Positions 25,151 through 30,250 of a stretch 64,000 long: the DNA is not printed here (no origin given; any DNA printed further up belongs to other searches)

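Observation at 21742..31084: Two-partner secretion system inserted in the middle of the T6SS cluster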

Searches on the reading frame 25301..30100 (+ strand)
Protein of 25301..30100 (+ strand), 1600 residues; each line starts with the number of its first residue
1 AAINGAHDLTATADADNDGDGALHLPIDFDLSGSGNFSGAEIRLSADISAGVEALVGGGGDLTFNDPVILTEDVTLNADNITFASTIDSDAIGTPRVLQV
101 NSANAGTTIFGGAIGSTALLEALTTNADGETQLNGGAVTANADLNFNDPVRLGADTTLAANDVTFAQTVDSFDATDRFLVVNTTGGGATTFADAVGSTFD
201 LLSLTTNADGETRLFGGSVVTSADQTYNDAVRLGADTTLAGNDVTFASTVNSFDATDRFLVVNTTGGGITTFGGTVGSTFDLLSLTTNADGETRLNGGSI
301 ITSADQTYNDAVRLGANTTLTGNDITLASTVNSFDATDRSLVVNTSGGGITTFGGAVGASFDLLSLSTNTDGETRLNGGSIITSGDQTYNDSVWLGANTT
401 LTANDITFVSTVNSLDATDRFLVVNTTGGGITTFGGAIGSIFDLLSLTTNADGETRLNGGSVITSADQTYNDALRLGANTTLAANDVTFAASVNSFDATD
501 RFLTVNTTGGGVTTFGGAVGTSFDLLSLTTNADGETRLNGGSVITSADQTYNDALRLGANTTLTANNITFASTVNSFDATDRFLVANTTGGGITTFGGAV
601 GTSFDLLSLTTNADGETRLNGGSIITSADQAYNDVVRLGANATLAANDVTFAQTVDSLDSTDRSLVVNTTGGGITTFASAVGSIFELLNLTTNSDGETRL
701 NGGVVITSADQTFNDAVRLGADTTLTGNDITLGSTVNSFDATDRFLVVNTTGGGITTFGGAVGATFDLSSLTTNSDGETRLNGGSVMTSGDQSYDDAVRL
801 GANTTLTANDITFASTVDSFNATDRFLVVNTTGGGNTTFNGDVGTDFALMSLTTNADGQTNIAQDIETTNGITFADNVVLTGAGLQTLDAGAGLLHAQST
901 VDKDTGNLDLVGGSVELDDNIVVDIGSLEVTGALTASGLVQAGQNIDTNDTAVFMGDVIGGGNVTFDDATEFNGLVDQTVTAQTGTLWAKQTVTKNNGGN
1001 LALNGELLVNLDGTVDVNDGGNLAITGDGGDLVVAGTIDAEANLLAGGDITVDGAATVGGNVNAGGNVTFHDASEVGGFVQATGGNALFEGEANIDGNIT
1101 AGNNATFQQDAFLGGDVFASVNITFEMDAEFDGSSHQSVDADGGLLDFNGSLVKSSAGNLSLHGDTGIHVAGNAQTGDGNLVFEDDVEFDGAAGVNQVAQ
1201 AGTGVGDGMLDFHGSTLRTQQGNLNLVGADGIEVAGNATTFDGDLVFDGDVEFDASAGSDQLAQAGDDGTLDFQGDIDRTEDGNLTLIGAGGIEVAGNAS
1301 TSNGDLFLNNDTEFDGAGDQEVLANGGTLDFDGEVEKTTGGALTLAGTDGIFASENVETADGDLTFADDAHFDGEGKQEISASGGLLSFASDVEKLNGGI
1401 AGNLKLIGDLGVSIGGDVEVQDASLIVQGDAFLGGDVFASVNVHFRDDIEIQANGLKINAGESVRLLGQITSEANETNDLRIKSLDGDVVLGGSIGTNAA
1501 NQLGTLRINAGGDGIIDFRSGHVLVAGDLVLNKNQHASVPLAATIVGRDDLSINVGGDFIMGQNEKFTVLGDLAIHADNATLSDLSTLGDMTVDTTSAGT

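Call 26: search_protein_families(library=pfam, proteins=[window:25301-30100:+], max_evalue=10)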
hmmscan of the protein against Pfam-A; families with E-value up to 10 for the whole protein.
window:25301-30100:+ (1600 aa): 4 families
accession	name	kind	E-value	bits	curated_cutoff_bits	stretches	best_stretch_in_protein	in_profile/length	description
PF23797.1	Beta-prop_ELP1_2nd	-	0.00012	22.6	27.8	1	797-832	197-232/273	ELP1 N-terminal second beta-propeller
PF03775.22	MinC_C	-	0.051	14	33.2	1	1028-1066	15-50/102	Septum formation inhibitor MinC, C-terminal domain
PF21838.2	DUF6897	-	1.9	8.6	23.9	0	1324-1350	17-42/58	Domain of unknown function (DUF6897)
PF14693.11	Ribosomal_TL5_C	-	4.8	8.1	27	0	918-950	40-73/84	Ribosomal protein TL5, C-terminal domain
